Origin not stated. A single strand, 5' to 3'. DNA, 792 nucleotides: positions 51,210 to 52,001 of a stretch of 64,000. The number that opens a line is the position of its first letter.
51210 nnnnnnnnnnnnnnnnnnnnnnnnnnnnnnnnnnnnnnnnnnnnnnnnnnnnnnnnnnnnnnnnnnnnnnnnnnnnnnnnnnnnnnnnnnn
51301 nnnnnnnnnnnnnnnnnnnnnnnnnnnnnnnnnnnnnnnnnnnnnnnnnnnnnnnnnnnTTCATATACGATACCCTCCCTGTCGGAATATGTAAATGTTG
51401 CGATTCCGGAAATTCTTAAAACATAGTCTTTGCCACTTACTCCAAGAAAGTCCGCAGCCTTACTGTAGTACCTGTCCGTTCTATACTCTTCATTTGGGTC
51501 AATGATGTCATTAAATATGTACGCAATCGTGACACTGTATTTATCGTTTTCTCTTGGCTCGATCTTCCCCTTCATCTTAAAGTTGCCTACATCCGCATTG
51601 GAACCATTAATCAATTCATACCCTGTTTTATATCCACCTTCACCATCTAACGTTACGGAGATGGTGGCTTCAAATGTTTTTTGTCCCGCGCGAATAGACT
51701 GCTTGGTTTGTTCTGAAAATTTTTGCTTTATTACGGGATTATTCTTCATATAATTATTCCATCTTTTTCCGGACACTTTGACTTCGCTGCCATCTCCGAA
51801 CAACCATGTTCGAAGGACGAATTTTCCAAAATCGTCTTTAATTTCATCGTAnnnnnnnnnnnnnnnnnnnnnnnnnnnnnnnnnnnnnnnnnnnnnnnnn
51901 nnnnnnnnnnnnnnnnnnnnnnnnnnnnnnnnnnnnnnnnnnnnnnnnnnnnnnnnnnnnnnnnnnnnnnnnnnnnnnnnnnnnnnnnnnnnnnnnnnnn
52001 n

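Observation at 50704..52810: Low-GC two-gene cassette of unknown function next to azlCD and the tRNA genes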

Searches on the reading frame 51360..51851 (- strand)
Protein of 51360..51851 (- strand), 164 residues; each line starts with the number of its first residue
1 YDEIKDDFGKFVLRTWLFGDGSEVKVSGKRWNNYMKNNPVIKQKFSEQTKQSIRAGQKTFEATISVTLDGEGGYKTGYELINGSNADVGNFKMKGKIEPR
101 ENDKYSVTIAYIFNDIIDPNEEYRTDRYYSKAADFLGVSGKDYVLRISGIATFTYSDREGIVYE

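Call 37: search_solved_structures(query=A4, max_evalue=10, show_alignments=3)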
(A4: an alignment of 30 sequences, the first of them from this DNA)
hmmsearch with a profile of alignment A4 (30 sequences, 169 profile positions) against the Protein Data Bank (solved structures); distinct sequences matched with E-value up to 10: 10.
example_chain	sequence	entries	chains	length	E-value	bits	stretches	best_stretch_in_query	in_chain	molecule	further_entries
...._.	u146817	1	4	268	0.0052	19.8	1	97-156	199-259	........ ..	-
4fzl_A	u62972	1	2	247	0.036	17.1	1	95-162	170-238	Bacteriocin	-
4n58_A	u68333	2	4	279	0.04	16.9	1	96-159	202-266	Pectocin M2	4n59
4fzm_A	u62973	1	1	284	0.047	16.7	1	95-162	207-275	Bacteriocin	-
2xtr_A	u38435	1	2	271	0.12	15.4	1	13-154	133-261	COLICIN-M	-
3da4_A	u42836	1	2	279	0.16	15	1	13-155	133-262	Colicin-M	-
2xtq_A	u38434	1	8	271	0.16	14.9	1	13-154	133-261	COLICIN-M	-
2xmx_A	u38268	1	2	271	0.17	14.9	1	13-154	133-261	COLICIN-M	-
3da3_A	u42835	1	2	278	0.17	14.9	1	13-155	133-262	Colicin-M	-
9tic_d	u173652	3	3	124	0.82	12.7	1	68-101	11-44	ORF67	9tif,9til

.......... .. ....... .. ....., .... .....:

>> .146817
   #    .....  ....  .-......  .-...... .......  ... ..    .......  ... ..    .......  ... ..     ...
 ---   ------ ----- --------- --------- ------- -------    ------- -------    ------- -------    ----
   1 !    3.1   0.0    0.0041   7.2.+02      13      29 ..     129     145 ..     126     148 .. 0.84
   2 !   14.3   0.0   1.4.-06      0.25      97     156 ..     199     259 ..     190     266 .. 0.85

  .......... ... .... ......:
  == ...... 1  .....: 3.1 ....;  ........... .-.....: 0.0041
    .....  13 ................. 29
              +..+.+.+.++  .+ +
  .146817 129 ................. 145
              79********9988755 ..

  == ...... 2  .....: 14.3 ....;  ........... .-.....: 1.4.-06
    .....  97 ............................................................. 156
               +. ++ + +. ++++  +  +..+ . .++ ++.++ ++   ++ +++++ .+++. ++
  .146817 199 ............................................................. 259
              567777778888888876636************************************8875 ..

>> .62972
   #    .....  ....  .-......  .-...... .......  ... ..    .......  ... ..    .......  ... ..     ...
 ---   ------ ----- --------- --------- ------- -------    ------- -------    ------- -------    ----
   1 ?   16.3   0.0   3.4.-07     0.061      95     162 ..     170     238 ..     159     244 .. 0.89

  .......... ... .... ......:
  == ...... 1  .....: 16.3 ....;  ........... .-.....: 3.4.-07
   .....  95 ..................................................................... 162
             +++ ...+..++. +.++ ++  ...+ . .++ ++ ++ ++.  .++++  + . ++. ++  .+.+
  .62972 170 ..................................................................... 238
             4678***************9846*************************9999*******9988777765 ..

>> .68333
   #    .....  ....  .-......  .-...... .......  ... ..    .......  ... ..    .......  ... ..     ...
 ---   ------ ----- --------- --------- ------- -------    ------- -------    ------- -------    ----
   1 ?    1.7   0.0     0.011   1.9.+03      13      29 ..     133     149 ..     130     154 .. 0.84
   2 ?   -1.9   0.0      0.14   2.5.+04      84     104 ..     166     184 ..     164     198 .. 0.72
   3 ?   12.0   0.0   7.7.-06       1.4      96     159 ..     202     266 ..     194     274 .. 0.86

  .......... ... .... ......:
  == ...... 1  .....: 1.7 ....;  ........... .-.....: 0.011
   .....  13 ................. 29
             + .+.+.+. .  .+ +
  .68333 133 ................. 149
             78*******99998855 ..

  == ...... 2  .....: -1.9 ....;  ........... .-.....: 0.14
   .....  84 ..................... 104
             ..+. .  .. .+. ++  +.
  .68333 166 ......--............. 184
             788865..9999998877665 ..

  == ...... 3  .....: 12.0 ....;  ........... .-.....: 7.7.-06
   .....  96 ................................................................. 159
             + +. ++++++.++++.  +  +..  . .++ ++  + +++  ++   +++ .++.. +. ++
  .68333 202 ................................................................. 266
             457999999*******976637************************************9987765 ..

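Call 38: find_homologous_proteins(query=A4, max_evalue=0.00001)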
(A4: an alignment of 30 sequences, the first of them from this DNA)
Query A4 (30 sequences) (164 aa, profile of the alignment): 46 proteins with E <= 0.00001 among 1731 candidates.
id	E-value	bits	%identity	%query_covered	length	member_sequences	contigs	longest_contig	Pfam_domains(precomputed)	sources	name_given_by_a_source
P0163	6.9e-48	181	32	87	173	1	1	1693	-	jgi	jgi:hypothetical protein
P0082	9.3e-47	177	32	87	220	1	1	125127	-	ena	-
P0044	3.2e-44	169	34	81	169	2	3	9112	-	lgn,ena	-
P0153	6.6e-43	164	28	89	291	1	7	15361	-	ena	-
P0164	5.2e-42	161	34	87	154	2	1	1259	-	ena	-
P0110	5.8e-42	161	33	88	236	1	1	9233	-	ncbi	-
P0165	5.9e-42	161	29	87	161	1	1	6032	-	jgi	jgi:hypothetical protein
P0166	2.6e-41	159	33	87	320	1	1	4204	-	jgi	jgi:RHS repeat-associated protein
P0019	3.0e-41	159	43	94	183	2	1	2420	-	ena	-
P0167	1.3e-40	157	29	95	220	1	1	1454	-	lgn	-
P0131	1.5e-40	157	28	91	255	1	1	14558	-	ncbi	-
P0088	1.6e-40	157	30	76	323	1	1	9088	-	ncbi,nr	ncbi:MAG: hypothetical protein LLF76_01485, partial [Planctomycetaceae bacterium]|nr:hypothetical pr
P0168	6.3e-40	155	33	82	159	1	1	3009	-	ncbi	-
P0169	9.3e-40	154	31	90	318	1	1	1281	-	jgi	jgi:RHS repeat-associated protein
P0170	1.1e-39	154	31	85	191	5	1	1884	-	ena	-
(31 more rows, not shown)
